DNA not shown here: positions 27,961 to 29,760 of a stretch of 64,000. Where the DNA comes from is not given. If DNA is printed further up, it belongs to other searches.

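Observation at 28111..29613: Orphan PurD-like ATP-grasp enzyme preceded by a ~200-nt polypurine tract encoding a K/E-rich low-complexity N-terminus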

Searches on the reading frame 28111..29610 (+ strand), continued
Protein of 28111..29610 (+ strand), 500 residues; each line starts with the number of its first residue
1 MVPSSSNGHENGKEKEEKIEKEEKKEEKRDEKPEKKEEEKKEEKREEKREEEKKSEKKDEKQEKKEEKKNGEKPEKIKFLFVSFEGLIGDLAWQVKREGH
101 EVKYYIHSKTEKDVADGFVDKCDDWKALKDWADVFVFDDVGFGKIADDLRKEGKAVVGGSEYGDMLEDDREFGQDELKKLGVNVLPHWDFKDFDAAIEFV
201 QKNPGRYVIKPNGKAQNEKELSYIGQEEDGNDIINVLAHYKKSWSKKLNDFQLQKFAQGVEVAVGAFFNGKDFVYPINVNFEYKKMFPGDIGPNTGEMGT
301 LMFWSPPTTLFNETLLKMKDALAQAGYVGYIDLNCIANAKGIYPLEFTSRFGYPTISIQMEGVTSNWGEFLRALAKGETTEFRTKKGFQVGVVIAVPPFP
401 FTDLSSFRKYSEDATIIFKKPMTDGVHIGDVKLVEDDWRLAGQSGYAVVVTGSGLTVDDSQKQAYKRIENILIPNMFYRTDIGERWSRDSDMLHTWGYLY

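Call 25: search_protein_representatives(protein=window:28336-29610:+)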
Query: 425 residues. Proteins with E-value up to 0.001 (for the whole library): 4207; up to 1e-10: 1804; up to 1e-30: 539. The best 150 are listed.
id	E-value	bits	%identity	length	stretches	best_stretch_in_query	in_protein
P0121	3.3e-183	625.9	65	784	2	1-274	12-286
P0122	1.5e-181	620.4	63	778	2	2-274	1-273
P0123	3.6e-179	612.5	65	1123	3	2-225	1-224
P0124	2.2e-165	567.1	59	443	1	3-424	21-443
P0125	2.8e-148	510.7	53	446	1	3-424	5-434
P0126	1.4e-134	465.6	50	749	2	3-220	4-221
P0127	1.1e-130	452.8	50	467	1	2-424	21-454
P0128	3.4e-123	428.1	48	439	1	3-422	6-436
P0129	1.5e-121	422.7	48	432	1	2-423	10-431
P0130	1.5e-117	409.5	62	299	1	3-280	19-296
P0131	2.2e-114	399.0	45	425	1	3-422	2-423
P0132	6.0e-114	397.6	46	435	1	3-424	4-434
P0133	4.4e-112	391.5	60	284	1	144-424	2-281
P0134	2.2e-111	389.2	46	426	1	2-424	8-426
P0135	9.3e-110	383.8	47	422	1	2-424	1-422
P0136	3.0e-107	375.5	40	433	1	4-424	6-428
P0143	5.5e-101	354.9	43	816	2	3-274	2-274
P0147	1.0e-97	344.1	42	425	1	3-424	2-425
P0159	1.1e-88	314.4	40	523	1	5-424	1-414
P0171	1.1e-82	294.6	37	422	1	3-424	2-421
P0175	7.8e-81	288.5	40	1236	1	3-423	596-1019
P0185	1.8e-75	270.8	37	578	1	12-410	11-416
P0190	1.0e-74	268.3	34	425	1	4-414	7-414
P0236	2.2e-58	214.5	36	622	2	5-339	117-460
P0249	2.0e-56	208.1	37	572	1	2-415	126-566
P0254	3.8e-56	207.1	32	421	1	21-416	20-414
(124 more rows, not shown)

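Call 26: list_cluster_members(proteins=[P0121, P0125, P0128, P0131, P0136, P0147, P0171, P0190, P0175, P0254])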
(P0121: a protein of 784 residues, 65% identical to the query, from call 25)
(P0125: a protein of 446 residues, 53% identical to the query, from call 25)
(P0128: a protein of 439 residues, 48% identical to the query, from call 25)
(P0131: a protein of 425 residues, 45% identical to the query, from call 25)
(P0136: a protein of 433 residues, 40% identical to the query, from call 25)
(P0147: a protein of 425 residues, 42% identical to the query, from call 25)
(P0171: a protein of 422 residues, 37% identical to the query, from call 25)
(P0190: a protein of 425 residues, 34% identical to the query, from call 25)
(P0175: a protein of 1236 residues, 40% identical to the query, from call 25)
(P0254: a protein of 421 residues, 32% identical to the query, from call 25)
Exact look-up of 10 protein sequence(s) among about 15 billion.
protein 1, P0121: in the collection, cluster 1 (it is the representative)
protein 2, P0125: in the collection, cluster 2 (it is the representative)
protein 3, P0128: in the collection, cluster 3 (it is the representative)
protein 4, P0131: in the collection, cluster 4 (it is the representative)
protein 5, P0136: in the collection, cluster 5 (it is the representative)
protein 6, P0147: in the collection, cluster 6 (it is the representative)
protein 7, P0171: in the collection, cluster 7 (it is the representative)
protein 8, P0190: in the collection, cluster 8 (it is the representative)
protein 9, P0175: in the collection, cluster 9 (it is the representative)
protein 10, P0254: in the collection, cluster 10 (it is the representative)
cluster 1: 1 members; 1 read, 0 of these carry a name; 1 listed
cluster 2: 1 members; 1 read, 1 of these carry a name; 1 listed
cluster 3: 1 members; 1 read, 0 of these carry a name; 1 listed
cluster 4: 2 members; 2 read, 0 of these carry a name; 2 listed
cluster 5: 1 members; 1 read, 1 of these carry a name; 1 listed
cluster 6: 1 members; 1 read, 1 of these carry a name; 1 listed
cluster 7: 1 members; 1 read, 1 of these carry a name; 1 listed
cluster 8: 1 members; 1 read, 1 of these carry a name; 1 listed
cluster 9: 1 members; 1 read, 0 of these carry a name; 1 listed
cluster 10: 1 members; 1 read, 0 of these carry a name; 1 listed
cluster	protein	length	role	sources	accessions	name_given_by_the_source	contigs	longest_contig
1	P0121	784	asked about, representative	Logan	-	-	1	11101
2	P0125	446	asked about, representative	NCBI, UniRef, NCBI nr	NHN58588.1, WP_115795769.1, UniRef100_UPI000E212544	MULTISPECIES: phosphoribosylamine--glycine ligase [Halorussus] | phosphoribosylamine--glycine ligase n=1 Tax=Halorussus TaxID=1070314 RepID=UPI000E212544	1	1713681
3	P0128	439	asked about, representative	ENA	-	-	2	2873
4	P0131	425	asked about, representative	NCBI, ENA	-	-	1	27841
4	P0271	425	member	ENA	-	-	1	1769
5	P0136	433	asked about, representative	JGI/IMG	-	phosphoribosylamine--glycine ligase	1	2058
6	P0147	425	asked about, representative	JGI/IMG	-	phosphoribosylamine---glycine ligase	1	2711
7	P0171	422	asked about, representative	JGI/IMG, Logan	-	phosphoribosylamine--glycine ligase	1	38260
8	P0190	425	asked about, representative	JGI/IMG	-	phosphoribosylamine--glycine ligase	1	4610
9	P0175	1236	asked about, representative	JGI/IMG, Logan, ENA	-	-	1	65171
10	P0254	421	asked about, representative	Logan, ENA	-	-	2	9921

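Call 27: find_encoding_contigs(protein=P0125, flank=10000, max_places=2)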
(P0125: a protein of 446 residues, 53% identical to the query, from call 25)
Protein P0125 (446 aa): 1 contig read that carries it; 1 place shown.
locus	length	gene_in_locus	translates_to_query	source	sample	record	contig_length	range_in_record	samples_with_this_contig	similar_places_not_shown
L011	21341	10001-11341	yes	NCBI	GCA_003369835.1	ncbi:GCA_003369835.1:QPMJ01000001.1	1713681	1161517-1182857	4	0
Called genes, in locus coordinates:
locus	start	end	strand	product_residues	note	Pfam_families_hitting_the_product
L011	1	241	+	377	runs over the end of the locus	PF13439:Glyco_transf_4, PF13579:Glyco_trans_4_4, PF20706:GT4-conflict, PF00534:Glycos_transf_1, PF13692:Glyco_trans_1_4, PF13524:Glyco_trans_1_2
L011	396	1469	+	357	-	PF13439:Glyco_transf_4, PF13579:Glyco_trans_4_4, PF20706:GT4-conflict (faint), PF00534:Glycos_transf_1, PF13692:Glyco_trans_1_4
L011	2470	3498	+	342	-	PF13480:Acetyltransf_6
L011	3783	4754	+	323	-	PF00535:Glycos_transf_2, PF13641:Glyco_tranf_2_3 (weak)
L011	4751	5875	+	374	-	PF02350:Epimerase_2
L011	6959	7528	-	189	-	-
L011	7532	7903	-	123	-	PF01637:ATPase_2 (weak)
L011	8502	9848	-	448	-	PF01266:DAO (faint), PF03486:HI0933_like (faint), PF07992:Pyr_redox_2, PF13450:NAD_binding_8 (faint), PF13738:Pyr_redox_3 (weak), PF00070:Pyr_redox, PF02852:Pyr_redox_dim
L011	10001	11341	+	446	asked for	PF01071:GARS_A, PF02843:GARS_C (weak)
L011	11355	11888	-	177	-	-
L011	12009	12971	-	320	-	PF08271:Zn_Ribbon_TF, PF00382:TFIIB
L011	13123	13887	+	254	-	PF00106:adh_short, PF23441:SDR, PF01370:Epimerase (weak), PF08659:KR, PF13561:adh_short_C2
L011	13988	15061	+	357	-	PF02615:Ldh_2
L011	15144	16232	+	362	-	PF00005:ABC_tran, PF17912:OB_MalK (weak), PF08402:TOBE_2 (weak)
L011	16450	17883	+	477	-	PF01547:SBP_bac_1, PF13416:SBP_bac_8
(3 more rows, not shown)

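Call 28: find_encoding_contigs(protein=P0175, flank=8000, max_places=2)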
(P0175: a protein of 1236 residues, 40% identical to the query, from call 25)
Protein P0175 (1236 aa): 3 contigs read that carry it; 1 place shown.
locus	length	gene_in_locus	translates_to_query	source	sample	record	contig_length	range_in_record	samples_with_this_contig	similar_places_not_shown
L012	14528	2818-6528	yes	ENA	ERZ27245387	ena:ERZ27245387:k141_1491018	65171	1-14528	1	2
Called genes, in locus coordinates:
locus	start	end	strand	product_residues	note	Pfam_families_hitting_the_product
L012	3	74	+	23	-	?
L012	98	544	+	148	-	-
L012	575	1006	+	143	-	-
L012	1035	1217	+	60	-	-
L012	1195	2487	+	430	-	PF03237:Terminase_6N (weak), PF03354:TerL_ATPase (faint), PF17289:Terminase_6C (weak)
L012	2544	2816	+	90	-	-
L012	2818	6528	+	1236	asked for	PF05133:SPP1_portal (weak), PF04860:Phage_portal (weak), PF01071:GARS_A, PF02843:GARS_C (faint), PF04233:Phage_Mu_F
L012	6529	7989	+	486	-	-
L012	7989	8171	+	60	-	-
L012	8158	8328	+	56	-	-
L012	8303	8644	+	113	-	-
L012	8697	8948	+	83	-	-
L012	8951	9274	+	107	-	-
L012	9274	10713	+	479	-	-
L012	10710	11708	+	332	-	-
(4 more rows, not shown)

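Call 29: find_encoding_contigs(protein=P0171, flank=8000, max_places=2)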
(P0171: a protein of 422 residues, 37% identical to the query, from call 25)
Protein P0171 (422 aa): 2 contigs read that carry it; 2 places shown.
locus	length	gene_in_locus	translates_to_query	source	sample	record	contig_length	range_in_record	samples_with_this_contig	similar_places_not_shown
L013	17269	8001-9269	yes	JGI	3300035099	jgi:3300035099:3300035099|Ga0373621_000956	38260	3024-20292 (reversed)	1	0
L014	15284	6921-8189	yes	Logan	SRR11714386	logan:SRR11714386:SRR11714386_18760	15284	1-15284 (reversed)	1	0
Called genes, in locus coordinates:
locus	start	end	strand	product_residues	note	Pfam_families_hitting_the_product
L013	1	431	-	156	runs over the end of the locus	-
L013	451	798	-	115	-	-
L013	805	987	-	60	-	-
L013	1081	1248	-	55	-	-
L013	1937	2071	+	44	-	-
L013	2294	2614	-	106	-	-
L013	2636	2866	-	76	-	-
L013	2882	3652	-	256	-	-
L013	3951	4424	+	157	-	-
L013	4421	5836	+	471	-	PF17289:Terminase_6C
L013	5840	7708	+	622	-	PF16510:P22_portal (faint), PF23899:SU10_portal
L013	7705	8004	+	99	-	-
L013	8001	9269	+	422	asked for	PF01071:GARS_A, PF02843:GARS_C (weak)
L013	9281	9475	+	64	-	-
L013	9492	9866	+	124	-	-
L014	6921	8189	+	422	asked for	PF01071:GARS_A, PF02843:GARS_C (weak)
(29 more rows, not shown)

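Call 30: search_dna_similar(query=window:28336-29610:+, collection=phages, mode=protein, max_rows=30)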
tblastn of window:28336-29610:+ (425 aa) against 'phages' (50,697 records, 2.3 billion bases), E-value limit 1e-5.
Records with a match: 25; places in all: 25; records where one place covers at least 80% of the query: 21.
Best place of each record, by identity: <60% 25.
By first word of the organism name: Bacteriophage 12; Listeria 6; Acinetobacter 2; Caudoviricetes 1; Pseudomonas 1; Salmonella 1; Staphylococcus 1; Enterococcus 1.
By host as written in the record: - 15; Listeria monocytogenes 6; Pseudomonas aeruginosa 1; Homo sapiens 1; Staphylococcus aureus 1; Enterococcus faecalis 1.
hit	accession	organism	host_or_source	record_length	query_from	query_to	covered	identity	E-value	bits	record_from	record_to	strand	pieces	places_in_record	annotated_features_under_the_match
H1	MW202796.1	Caudoviricetes sp.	Manatee Spring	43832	2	423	99%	31.8%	6e-55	202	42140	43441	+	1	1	none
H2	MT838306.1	Bacteriophage sp.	human fecal samples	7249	1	410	96%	24.4%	9e-18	92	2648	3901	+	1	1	record has no annotation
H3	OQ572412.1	Pseudomonas phage Y11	Pseudomonas aeruginosa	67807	2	410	96%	23.4%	1e-13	79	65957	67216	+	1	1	record has no annotation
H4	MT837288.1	Bacteriophage sp.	human fecal samples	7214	2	409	96%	23.0%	1e-13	79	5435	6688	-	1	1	record has no annotation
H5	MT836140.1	Bacteriophage sp.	human fecal samples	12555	1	408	96%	22.9%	3e-9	66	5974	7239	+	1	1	record has no annotation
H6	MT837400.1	Bacteriophage sp.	human fecal samples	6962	44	423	89%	24.4%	5e-18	92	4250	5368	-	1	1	record has no annotation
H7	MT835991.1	Bacteriophage sp.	human fecal samples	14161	16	419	95%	22.3%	4e-9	65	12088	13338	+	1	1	record has no annotation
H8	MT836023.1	Bacteriophage sp.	human fecal samples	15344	70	410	80%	26.3%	8e-17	89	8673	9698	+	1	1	record has no annotation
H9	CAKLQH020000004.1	Acinetobacter phage MD-2021a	not known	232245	70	410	80%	26.3%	2e-18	94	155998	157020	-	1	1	purD: phosphoribosylamine--glycine ligase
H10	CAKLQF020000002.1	Acinetobacter phage MD-2021a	not known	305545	70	410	80%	26.3%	2e-18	94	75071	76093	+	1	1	purD: phosphoribosylamine--glycine ligase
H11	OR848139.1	Listeria phage LM 4-14-1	Listeria monocytogenes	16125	70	410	80%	26.0%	6e-20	99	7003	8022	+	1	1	record has no annotation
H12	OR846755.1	Listeria phage LM 4-11-1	Listeria monocytogenes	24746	70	410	80%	26.0%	6e-20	99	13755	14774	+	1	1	record has no annotation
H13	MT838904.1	Bacteriophage sp.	human fecal samples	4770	55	410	84%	24.8%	4e-19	96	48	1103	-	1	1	record has no annotation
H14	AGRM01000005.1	Salmonella enterica subsp. houtenae str. ATCC BAA-1581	Homo sapiens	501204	70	410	80%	25.3%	1e-15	85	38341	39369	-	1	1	phosphoribosylamine--glycine ligase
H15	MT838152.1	Bacteriophage sp.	human fecal samples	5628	55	410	84%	24.0%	1e-14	82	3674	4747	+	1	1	record has no annotation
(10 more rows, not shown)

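Call 40: find_related_loci(query=A2, collection=viral_contigs, flank=7000)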
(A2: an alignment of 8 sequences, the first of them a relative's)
Query A2 (417 aa) in viral_contigs; peptide patterns used: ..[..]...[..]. (x = any residue, [..] = any of these).
249 stretches matched a pattern; 233 encode a relative of the query (tblastn E <= 1e-3); the best 80 are kept; 80 distinct loci.
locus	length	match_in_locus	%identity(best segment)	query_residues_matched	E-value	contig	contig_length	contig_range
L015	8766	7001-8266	37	2-417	2e-82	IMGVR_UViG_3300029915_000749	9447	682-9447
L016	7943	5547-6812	37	2-417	2e-82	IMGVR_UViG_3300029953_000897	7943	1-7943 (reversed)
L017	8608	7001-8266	35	1-417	2e-77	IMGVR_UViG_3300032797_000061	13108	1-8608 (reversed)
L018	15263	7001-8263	36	3-417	1e-75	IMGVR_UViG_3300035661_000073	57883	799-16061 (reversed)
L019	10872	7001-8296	35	1-416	1e-69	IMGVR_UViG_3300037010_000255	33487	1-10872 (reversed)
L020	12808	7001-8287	37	1-417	4e-78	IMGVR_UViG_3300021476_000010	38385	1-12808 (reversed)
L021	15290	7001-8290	34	1-416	2e-65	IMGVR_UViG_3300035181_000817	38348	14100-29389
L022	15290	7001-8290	34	1-416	8e-66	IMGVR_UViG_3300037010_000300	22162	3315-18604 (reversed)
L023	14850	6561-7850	34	1-416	2e-65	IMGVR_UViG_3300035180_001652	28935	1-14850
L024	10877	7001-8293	35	1-416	3e-65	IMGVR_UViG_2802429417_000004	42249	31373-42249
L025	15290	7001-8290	34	1-416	2e-65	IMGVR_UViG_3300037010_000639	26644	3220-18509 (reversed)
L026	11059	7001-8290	34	1-416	4e-65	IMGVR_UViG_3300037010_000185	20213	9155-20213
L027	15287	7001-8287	34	3-416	8e-65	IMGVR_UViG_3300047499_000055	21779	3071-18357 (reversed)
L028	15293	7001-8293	35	1-416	1e-63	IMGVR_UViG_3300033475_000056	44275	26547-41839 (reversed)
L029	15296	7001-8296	36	1-416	3e-63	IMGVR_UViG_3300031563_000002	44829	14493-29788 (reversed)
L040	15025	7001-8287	32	1-416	2e-61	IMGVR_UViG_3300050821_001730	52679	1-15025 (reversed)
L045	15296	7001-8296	32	1-416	5e-60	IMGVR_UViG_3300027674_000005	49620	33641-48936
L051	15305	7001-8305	33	1-416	3e-57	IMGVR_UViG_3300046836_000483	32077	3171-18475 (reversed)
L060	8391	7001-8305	33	1-416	2e-55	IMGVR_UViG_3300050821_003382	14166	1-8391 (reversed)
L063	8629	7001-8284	32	1-416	3e-55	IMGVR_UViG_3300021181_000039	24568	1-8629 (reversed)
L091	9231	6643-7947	34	1-416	7e-52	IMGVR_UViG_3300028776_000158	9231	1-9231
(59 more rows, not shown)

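Call 44: search_protein_families(library=phrogs, proteins=[L051:464-1261:+, L045:3-1070:+, L091:3375-5753:+, L040:4380-7001:+, L026:5346-7001:+, L021:3632-5335:+, L051:2626-6873:+, L063:3340-4578:+, L026:8580-11057:-, L060:2230-3759:+], max_evalue=0.001)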
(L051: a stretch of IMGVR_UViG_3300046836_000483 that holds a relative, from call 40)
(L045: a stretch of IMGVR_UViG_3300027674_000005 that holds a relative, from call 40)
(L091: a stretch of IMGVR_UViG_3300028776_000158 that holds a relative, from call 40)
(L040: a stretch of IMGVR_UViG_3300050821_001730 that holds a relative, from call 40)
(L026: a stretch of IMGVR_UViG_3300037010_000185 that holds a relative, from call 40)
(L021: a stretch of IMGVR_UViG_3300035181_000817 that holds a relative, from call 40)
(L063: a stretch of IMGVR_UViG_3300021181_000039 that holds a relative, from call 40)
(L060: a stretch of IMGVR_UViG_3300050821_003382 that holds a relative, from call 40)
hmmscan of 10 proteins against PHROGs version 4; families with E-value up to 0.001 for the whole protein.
L051:464-1261:+ (266 aa): 0 families

L045:3-1070:+ (356 aa): 2 families
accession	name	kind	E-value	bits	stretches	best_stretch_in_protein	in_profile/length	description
phrog_578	-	connector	2.6e-27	96.5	1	3-142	190-328/486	head closure Hc3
phrog_9998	-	unknown function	0.00012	22.4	1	144-215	39-110/401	-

L091:3375-5753:+ (793 aa): 0 families

L040:4380-7001:+ (874 aa): 0 families

L026:5346-7001:+ (552 aa): 0 families

L021:3632-5335:+ (568 aa): 0 families

L051:2626-6873:+ (1416 aa): 0 families

L063:3340-4578:+ (413 aa): 0 families

L026:8580-11057:- (826 aa): 6 families
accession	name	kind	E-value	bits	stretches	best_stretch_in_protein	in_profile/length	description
phrog_25314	-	unknown function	2.8e-47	162.5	1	268-708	420-866/1010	-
phrog_8841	-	DNA, RNA and nucleotide metabolism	9.7e-26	91.6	1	319-681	144-496/633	DNA primase/helicase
phrog_1156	-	DNA, RNA and nucleotide metabolism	6.6e-20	72.3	1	7-169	18-191/855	DNA primase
phrog_1139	-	DNA, RNA and nucleotide metabolism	1.9e-16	60.3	1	314-724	386-799/895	DNA primase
phrog_695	-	DNA, RNA and nucleotide metabolism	4.7e-06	26.6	1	51-244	64-261/704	DNA polymerase/primase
phrog_2249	-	DNA, RNA and nucleotide metabolism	0.00024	20.9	0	410-569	474-625/802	DNA primase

L060:2230-3759:+ (510 aa): 0 families
